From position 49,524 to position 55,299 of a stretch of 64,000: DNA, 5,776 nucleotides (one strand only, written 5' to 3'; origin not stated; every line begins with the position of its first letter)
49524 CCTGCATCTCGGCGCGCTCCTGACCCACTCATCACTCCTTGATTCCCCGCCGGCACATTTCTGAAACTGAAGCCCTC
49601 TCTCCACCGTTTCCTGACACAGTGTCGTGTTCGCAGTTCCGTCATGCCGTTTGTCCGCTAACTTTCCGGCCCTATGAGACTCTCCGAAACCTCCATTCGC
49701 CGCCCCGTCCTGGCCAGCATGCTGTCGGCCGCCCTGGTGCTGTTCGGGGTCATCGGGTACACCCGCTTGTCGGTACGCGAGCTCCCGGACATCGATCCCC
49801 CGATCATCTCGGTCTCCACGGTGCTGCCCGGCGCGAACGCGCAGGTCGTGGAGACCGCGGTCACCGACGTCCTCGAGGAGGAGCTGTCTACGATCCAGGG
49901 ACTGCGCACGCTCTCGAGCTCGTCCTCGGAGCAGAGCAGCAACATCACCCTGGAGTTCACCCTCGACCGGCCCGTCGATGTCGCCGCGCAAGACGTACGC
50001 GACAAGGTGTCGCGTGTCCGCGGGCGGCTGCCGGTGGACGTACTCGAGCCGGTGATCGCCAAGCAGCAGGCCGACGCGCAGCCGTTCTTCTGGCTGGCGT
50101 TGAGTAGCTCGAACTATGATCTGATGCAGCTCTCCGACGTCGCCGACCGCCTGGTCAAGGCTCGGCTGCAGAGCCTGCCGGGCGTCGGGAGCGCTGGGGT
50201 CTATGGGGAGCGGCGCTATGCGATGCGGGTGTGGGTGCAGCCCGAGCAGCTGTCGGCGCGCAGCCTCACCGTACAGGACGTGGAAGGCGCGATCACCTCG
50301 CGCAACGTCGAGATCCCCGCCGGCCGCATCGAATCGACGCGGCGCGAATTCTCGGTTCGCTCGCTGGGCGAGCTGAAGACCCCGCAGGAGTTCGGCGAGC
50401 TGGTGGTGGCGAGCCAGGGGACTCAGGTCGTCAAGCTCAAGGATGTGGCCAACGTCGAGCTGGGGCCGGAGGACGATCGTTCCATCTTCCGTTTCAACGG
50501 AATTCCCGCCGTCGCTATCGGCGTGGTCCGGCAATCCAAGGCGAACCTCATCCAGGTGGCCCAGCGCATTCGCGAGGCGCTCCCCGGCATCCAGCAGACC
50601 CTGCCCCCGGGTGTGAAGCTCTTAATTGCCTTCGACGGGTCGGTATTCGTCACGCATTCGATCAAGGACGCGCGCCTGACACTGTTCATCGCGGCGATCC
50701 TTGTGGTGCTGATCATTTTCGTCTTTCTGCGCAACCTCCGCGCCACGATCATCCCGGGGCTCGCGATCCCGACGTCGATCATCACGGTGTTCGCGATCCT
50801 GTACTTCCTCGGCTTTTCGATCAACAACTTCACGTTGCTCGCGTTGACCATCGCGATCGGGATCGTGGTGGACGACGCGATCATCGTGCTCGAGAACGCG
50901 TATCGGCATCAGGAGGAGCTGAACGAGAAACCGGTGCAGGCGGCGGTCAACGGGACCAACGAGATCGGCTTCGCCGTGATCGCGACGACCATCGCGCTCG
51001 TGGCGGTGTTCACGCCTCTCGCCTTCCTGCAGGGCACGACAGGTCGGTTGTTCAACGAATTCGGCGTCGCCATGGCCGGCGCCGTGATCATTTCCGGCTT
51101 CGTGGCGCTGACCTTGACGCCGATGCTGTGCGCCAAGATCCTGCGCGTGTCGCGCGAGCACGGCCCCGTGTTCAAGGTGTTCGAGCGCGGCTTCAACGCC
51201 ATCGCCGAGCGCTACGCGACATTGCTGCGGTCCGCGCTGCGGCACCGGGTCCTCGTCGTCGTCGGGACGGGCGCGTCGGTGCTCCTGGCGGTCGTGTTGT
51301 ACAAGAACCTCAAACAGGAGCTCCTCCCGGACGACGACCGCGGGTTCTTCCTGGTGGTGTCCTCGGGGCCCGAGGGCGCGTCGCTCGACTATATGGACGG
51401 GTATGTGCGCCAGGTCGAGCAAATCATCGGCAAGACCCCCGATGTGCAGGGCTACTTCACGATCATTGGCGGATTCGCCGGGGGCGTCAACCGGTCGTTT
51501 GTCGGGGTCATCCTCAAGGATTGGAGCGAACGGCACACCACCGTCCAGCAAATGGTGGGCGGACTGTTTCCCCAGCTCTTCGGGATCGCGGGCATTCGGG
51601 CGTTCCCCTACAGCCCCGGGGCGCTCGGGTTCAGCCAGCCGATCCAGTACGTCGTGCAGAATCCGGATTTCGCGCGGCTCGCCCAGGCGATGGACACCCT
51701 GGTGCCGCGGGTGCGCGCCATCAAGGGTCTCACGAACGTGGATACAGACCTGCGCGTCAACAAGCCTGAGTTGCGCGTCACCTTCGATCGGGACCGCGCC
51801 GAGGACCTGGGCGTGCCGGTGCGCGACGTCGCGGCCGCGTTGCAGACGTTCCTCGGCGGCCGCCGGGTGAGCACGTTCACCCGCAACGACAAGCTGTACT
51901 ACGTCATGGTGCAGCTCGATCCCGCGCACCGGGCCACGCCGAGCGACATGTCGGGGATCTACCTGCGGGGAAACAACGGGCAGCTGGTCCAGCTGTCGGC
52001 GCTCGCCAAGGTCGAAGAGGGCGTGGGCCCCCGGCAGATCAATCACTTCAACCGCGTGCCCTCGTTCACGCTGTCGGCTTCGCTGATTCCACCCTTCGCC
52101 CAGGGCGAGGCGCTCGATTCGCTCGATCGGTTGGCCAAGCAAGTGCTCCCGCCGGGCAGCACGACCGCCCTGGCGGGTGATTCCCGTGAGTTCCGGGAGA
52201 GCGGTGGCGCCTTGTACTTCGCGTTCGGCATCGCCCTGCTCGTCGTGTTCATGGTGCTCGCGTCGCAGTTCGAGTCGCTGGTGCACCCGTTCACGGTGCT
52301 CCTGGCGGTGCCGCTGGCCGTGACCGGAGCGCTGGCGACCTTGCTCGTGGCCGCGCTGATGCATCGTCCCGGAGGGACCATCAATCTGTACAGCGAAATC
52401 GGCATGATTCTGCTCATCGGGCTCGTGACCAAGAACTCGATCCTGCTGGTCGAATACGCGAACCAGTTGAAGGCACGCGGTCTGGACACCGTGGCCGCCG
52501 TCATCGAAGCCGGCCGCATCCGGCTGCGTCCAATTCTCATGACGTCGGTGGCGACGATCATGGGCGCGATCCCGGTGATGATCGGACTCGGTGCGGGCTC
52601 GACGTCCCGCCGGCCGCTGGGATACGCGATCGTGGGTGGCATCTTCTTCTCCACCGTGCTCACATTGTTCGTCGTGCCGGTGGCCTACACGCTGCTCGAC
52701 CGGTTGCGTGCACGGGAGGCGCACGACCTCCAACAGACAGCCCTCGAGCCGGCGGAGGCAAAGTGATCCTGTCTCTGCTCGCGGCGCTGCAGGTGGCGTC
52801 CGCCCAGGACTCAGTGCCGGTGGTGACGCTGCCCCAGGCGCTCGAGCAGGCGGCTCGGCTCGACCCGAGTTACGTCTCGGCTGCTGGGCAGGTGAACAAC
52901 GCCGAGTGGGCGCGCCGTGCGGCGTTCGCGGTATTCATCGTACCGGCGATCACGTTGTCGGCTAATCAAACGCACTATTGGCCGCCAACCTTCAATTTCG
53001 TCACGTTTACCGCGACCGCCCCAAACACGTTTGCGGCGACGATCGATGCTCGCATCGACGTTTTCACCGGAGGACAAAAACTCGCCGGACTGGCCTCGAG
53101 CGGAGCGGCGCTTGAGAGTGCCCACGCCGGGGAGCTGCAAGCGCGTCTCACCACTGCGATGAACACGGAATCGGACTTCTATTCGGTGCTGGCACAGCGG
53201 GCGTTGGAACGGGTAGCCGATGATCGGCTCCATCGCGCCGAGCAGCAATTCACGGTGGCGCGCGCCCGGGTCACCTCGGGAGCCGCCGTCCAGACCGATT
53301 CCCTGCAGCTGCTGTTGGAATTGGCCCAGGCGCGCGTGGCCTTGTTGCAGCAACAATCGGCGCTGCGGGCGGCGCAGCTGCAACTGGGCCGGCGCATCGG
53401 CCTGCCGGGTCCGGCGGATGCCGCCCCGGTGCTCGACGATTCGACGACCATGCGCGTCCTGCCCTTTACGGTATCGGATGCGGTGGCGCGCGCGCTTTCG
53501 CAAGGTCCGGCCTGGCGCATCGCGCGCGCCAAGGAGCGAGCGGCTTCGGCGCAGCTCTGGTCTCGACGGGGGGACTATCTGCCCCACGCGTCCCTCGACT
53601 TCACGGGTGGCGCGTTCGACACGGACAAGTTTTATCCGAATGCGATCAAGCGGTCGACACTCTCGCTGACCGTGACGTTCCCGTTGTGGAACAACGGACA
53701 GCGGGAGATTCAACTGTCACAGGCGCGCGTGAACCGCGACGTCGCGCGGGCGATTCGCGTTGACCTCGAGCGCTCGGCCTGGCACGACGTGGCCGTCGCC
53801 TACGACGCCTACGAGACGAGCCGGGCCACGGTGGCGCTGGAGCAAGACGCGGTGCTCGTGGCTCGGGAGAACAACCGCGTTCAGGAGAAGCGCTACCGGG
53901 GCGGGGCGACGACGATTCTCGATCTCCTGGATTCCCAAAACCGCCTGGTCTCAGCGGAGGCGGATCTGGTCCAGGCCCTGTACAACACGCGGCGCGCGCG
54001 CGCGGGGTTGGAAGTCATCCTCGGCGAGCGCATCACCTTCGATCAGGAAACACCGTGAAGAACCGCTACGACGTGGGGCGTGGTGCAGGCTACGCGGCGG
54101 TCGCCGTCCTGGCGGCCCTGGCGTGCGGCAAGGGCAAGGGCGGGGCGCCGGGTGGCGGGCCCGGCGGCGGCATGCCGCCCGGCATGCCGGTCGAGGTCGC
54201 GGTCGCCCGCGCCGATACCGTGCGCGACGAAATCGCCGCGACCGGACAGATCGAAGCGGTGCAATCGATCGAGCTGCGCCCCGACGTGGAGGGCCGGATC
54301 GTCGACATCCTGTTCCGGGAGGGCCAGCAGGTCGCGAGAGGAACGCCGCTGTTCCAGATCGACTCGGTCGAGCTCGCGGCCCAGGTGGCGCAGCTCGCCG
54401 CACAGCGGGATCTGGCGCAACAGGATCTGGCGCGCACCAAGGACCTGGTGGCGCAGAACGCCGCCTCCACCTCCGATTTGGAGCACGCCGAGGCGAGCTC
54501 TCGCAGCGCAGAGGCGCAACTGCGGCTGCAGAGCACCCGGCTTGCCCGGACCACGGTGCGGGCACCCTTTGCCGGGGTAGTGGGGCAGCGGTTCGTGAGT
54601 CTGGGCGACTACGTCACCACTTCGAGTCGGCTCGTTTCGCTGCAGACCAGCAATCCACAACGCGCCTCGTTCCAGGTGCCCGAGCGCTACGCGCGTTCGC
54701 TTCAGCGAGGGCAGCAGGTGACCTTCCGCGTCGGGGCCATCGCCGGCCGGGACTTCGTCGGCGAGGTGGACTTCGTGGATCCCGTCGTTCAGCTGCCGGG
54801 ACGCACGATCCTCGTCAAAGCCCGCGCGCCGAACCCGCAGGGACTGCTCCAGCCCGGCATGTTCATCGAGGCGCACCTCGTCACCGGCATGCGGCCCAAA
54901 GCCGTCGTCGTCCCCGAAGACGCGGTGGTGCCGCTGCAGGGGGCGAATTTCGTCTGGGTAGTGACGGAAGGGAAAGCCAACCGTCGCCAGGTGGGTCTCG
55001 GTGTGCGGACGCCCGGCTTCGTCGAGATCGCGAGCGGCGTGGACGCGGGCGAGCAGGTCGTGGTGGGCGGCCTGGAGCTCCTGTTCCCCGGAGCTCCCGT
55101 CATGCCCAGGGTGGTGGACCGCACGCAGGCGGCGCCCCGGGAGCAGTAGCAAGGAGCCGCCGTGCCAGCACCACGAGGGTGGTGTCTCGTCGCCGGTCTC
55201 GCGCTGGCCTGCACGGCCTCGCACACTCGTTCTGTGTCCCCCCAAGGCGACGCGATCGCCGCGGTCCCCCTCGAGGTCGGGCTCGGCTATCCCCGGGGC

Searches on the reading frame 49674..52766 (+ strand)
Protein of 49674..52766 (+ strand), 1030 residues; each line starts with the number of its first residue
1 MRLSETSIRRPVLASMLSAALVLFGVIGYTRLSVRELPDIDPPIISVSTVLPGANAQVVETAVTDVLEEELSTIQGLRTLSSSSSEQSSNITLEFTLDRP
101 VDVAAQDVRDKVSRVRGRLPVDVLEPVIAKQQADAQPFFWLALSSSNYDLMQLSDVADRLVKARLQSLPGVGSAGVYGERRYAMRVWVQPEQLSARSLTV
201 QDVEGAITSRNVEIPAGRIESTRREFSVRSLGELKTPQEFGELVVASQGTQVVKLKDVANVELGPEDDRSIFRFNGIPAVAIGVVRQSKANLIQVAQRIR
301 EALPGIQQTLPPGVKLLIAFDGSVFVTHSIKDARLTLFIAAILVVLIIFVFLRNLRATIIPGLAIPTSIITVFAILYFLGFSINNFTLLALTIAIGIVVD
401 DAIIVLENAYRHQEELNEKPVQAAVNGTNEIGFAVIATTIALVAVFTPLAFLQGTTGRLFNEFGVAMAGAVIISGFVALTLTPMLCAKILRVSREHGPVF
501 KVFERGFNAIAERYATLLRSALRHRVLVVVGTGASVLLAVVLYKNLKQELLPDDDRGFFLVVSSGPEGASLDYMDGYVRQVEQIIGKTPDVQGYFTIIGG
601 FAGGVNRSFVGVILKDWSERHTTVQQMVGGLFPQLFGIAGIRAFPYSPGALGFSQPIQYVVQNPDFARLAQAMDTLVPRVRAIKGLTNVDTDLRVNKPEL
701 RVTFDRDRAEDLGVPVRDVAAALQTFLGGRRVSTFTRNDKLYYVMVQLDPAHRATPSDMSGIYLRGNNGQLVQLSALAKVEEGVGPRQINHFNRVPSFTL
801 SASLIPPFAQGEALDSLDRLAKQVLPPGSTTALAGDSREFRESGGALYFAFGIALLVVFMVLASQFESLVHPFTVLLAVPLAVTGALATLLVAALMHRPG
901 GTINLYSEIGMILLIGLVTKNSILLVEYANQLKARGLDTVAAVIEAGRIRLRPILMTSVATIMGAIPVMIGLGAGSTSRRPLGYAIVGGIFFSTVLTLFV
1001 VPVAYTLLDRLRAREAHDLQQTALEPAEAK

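Call 69: search_protein_families(library=pfam, proteins=[window:49674-52766:+], max_evalue=0.00001)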
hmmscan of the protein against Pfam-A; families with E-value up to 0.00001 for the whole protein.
window:49674-52766:+ (1030 aa): 2 families
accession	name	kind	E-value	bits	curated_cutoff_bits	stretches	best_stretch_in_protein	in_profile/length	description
PF00873.25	ACR_tran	-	2.2e-298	992.8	28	1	4-1008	2-1020/1021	AcrB/AcrD/AcrF family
PF03176.21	MMPL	-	4.3e-16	59.2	20.5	1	329-488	141-301/333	MMPL family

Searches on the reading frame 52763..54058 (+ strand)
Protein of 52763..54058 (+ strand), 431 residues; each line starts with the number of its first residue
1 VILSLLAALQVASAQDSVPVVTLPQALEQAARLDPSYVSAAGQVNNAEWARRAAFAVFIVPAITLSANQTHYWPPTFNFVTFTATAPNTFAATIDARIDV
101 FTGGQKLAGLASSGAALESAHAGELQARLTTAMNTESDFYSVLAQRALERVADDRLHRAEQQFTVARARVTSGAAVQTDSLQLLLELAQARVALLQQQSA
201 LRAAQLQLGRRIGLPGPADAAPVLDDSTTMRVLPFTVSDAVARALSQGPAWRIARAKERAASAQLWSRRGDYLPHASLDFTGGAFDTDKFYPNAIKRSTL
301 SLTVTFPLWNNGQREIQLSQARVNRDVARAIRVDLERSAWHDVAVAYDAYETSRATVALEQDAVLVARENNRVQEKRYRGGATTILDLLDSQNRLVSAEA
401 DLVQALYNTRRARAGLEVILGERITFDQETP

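Call 69: search_protein_families(library=pfam, proteins=[window:52763-54058:+], max_evalue=0.00001)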
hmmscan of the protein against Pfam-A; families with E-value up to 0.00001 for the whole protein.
window:52763-54058:+ (431 aa): 1 family
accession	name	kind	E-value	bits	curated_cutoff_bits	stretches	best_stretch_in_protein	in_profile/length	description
PF02321.23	OEP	-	2.9e-41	141.8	22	2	238-421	2-187/187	Outer membrane efflux protein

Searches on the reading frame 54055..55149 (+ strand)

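Call 69: search_protein_families(library=pfam, proteins=[window:54055-55149:+], max_evalue=0.00001)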
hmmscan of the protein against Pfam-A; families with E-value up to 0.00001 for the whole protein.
window:54055-55149:+ (364 aa): 3 families
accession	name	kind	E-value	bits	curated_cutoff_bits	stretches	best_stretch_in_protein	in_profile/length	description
PF16576.10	HlyD_D23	-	7e-31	107.6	30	1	56-270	2-213/214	Barrel-sandwich domain of CusB or HlyD membrane-fusion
PF13437.12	HlyD_3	-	1.2e-15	58.6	22.2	1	167-268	1-106/106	HlyD family secretion protein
PF13533.13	Biotin_lipoyl_2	-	3.8e-07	30.2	29.8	0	73-103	2-32/32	Biotin-lipoyl like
